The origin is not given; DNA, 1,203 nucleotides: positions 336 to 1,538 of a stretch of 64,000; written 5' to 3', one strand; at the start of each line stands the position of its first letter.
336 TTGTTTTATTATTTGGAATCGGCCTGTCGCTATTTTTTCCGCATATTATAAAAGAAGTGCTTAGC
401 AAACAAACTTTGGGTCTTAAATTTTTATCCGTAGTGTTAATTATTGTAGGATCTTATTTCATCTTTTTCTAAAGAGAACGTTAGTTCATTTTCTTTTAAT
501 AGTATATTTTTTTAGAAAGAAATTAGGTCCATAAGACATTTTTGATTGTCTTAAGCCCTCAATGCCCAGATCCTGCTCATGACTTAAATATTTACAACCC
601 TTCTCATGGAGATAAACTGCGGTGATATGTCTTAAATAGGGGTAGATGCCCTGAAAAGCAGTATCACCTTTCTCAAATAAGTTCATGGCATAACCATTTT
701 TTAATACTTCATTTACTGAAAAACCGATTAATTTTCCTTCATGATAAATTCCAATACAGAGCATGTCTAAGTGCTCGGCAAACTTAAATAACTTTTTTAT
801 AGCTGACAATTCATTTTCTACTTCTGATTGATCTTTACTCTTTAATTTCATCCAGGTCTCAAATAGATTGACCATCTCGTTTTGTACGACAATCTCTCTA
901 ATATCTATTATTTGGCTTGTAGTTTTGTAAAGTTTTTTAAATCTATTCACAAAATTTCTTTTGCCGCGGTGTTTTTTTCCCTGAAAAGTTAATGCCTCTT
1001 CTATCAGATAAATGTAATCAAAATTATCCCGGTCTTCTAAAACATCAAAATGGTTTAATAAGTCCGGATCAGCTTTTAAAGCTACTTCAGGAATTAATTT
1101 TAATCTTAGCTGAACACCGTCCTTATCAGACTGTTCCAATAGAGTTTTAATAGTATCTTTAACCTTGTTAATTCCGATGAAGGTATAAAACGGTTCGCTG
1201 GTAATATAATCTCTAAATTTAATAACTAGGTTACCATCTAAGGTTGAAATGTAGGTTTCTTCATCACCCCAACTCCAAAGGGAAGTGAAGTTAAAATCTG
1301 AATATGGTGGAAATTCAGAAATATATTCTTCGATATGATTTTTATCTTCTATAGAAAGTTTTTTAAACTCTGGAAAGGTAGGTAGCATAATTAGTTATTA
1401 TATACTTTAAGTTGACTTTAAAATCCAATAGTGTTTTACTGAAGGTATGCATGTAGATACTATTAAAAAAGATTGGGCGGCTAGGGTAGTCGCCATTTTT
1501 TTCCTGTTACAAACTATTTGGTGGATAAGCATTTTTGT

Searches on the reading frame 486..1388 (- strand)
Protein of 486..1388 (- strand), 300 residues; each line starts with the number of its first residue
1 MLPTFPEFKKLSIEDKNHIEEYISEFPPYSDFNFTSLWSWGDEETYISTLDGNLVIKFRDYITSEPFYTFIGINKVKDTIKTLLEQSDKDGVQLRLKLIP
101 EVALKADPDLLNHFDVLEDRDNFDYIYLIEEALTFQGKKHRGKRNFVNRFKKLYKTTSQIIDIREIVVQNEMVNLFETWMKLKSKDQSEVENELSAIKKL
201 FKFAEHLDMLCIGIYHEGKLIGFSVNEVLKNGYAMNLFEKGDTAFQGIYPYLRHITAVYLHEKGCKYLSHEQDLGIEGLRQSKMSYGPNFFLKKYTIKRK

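Call 82: search_protein_families(library=pfam, proteins=[window:486-1388:-], max_evalue=0.00001)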
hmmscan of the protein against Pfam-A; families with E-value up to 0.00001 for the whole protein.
window:486-1388:- (300 aa): 1 family
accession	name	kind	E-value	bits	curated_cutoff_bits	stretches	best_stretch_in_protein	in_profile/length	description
PF09924.15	LPG_synthase_C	-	3.2e-30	105.7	27.5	1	30-297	9-297/298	Phosphatidylglycerol lysyltransferase, C-terminal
